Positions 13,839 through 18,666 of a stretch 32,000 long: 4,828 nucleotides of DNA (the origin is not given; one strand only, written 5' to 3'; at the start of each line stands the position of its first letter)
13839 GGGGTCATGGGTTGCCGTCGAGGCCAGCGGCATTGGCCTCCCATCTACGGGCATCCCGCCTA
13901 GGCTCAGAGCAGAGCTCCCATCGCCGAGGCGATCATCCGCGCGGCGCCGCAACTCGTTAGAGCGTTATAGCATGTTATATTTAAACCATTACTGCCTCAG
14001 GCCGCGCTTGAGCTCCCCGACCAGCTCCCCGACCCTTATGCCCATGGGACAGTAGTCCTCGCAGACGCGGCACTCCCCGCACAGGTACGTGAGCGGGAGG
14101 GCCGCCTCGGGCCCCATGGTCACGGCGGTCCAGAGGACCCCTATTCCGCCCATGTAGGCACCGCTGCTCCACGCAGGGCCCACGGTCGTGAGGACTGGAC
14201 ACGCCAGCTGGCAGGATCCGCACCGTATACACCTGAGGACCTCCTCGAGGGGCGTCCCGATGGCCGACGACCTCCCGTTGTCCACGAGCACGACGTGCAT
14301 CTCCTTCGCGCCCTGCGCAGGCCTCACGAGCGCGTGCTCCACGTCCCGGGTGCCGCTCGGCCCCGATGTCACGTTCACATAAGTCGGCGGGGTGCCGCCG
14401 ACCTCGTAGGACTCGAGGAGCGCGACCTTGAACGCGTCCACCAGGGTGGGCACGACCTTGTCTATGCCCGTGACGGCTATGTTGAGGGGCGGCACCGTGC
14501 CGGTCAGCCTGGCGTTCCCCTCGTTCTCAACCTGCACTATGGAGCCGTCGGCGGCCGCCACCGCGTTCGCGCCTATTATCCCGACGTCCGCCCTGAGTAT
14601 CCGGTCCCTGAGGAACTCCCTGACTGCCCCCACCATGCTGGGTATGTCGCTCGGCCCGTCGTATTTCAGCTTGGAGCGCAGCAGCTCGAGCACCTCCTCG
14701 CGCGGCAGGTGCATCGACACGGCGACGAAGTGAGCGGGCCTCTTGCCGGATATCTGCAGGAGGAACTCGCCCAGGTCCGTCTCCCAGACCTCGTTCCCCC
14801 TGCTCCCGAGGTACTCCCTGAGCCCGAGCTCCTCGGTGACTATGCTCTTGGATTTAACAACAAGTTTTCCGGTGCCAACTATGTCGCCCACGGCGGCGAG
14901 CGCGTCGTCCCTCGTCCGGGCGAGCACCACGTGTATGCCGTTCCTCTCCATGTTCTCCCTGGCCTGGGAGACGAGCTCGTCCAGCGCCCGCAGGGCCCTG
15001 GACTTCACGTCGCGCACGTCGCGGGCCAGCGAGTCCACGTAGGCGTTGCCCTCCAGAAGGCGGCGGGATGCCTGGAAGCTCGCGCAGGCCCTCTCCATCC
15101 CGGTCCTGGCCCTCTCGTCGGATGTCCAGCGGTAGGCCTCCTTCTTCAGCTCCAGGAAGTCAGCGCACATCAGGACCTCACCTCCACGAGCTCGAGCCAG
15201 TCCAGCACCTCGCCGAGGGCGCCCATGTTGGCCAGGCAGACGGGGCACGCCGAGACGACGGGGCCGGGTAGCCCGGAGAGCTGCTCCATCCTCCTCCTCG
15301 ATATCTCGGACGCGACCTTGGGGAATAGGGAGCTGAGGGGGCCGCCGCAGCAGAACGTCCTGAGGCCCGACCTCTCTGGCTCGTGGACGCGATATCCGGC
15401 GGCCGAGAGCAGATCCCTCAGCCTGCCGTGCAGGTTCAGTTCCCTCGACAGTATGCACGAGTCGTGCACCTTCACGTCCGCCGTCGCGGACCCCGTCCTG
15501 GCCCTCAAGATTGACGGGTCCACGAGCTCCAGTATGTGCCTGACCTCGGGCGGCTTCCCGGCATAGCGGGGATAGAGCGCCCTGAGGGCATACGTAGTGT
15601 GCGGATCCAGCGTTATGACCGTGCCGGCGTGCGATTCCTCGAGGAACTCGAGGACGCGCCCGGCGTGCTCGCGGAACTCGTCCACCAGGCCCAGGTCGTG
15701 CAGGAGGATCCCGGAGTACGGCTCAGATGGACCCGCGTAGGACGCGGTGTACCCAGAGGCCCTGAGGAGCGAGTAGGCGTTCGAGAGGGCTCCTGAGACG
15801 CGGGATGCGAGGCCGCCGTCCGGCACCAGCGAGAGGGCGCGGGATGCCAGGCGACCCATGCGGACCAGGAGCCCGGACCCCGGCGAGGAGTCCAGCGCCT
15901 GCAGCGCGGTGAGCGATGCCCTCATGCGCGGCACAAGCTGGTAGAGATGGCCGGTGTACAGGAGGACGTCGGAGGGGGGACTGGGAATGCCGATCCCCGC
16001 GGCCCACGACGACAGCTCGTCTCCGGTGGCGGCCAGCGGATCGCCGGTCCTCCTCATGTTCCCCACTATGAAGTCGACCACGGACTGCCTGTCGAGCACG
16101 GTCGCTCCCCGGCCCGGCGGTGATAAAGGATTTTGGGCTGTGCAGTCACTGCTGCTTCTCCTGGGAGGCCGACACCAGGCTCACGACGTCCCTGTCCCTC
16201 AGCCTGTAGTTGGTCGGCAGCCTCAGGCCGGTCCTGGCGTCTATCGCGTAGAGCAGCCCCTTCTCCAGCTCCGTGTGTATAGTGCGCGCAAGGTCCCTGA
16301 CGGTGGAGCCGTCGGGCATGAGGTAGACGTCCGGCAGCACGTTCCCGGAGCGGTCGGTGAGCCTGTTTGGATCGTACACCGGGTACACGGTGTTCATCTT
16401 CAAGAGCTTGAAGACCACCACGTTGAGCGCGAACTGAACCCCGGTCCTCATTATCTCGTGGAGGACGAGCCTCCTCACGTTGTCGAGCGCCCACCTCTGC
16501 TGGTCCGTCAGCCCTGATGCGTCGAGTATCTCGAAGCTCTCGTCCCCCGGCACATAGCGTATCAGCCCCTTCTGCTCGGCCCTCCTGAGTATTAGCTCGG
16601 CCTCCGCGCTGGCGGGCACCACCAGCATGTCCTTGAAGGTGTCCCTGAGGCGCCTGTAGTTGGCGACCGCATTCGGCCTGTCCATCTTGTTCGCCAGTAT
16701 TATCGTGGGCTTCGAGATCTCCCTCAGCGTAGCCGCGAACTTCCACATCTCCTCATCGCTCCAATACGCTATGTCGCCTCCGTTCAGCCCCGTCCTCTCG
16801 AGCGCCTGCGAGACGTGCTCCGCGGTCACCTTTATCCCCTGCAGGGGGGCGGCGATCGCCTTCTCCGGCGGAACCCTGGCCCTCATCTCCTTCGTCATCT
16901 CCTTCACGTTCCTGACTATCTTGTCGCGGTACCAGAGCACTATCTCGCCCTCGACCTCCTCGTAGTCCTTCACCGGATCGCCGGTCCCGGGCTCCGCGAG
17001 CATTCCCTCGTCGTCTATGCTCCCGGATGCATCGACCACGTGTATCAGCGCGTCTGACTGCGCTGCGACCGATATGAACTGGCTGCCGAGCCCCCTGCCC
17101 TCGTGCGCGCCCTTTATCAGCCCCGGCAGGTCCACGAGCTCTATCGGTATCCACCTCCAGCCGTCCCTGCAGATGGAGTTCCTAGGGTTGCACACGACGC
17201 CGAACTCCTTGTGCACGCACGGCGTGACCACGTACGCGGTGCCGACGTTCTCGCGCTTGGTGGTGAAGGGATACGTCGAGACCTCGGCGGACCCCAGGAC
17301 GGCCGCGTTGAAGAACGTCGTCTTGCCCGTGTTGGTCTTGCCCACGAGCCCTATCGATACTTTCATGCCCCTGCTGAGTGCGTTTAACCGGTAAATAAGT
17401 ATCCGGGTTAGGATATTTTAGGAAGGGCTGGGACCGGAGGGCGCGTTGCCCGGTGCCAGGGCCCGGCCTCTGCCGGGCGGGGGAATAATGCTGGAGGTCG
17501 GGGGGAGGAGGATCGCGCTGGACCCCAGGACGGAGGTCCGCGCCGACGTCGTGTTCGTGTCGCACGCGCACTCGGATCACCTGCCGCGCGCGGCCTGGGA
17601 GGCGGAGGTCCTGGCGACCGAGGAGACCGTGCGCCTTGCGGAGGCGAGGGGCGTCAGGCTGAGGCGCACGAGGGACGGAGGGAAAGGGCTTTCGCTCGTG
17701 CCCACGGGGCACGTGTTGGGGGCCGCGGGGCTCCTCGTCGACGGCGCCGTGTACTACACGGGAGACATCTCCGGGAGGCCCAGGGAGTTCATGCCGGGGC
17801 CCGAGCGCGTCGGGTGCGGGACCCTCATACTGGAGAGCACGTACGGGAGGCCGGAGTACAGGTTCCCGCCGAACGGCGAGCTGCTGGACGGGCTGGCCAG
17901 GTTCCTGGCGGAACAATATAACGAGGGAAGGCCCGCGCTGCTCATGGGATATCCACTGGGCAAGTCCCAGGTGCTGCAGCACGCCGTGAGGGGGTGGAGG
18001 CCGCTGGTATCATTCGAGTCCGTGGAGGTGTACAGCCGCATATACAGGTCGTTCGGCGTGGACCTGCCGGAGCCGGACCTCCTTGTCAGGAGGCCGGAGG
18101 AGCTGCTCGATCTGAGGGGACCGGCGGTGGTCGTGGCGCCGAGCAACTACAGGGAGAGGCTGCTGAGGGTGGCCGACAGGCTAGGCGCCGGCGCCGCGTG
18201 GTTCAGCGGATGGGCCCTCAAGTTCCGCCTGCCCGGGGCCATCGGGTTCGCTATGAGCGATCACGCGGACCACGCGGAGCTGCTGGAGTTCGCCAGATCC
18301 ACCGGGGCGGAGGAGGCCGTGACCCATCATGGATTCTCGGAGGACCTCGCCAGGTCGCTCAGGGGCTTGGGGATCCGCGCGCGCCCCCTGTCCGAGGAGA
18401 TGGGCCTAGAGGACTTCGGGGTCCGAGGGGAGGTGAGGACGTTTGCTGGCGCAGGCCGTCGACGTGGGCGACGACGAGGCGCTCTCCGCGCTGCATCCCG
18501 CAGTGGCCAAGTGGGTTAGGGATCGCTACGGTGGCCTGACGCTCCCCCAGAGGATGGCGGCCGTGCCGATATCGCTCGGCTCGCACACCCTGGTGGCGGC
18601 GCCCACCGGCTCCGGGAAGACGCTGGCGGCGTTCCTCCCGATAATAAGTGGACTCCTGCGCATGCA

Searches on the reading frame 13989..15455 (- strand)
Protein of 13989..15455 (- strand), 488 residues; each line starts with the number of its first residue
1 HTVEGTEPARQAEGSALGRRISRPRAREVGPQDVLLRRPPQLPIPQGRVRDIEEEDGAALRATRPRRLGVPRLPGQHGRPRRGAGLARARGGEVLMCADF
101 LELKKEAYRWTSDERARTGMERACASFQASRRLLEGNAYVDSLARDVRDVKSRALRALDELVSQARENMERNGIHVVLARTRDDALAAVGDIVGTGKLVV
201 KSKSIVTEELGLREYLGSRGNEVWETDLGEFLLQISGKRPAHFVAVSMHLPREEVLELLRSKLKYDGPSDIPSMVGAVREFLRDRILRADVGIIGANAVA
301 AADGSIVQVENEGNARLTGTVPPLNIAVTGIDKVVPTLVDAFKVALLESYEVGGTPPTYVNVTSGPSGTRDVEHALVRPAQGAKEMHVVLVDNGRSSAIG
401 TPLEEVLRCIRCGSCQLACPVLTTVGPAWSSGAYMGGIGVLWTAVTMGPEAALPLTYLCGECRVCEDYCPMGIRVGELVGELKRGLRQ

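Call 27: search_protein_families(library=pfam, proteins=[window:13989-15455:-], max_evalue=0.001)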
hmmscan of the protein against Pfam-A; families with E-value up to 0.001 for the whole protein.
window:13989-15455:- (488 aa): 9 families
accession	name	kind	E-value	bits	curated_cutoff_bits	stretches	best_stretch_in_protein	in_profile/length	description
PF02589.21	LUD_dom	-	1.6e-41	142.6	22.6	1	163-391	2-189/189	LUD domain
PF13183.11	Fer4_8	-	2.8e-10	41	27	1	405-473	1-68/68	4Fe-4S dicluster domain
PF13187.11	Fer4_9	-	1.7e-06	28.4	27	0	389-421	17-49/52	4Fe-4S dicluster domain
PF13237.11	Fer4_10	-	4.5e-06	26.9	25.5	0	407-421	7-21/53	4Fe-4S dicluster domain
PF13534.11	Fer4_17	-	1.5e-05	25.9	22.2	1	408-473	1-60/61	4Fe-4S dicluster domain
PF12797.12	Fer4_2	-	2.8e-05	24.2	24.5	1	405-421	6-22/22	4Fe-4S binding domain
PF00037.32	Fer4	-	0.0001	22.4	21.1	0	408-421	7-20/24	4Fe-4S binding domain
PF13484.11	Fer4_16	-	0.00065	20.9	30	0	408-423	1-16/66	4Fe-4S double cluster binding domain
PF12800.12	Fer4_4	-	0.0007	20.2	24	0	408-421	3-16/17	4Fe-4S binding domain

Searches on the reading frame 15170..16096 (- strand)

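Call 41: search_protein_families(library=pfam, proteins=[window:15170-16096:-], max_evalue=0.00001)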
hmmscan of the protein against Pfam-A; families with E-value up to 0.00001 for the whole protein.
window:15170-16096:- (308 aa): 1 family
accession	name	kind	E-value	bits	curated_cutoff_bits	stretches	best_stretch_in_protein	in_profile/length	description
PF02754.22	CCG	-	3.7e-06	27.4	20.6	1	208-291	1-84/85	Cysteine-rich domain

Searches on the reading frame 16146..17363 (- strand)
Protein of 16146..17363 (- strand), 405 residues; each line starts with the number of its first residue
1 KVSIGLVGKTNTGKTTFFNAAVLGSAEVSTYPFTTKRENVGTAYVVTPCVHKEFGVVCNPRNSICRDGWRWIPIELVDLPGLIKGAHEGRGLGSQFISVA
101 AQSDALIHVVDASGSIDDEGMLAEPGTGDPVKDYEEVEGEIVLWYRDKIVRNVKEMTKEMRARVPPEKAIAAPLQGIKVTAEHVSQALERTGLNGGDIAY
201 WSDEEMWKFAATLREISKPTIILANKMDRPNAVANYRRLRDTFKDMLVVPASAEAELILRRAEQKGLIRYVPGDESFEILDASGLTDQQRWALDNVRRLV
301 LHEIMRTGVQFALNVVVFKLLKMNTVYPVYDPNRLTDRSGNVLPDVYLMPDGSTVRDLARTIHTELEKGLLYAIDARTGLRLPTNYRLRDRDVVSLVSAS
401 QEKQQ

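Call 41: search_protein_families(library=pfam, proteins=[window:16146-17363:-], max_evalue=0.00001)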
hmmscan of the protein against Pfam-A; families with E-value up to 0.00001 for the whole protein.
window:16146-17363:- (405 aa): 4 families
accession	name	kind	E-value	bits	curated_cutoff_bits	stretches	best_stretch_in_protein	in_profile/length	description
PF08438.16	YGR210-like_G4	-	2.4e-34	118.4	24.7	1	224-331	2-108/108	Obg-like GTPase YGR210-like, G4 motif-containing domain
PF01926.29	MMR_HSR1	-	6.4e-19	68.6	21.9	1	4-118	2-91/113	50S ribosome-binding GTPase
PF02824.27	TGS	-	7.9e-09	35.9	22.2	1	343-397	5-59/60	TGS domain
PF02421.24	FeoB_N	-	3.2e-06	27.2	27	0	3-42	2-41/156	Ferrous iron transport protein B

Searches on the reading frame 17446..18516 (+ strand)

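Call 41: search_protein_families(library=pfam, proteins=[window:17446-18516:+], max_evalue=0.00001)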
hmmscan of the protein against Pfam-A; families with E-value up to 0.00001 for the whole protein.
window:17446-18516:+ (357 aa): 0 families

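Call 57: search_protein_families(library=ncbifam, proteins=[window:17446-18516:+], max_evalue=0.00001)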
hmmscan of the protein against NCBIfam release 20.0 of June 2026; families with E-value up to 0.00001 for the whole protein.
window:17446-18516:+ (357 aa): 1 family
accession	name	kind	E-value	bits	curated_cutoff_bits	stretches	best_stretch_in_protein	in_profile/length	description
TIGR04122.1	Xnuc_lig_assoc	equivalog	4.3e-39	134.2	325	1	23-318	16-322/326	ligase-associated DNA damage response exonuclease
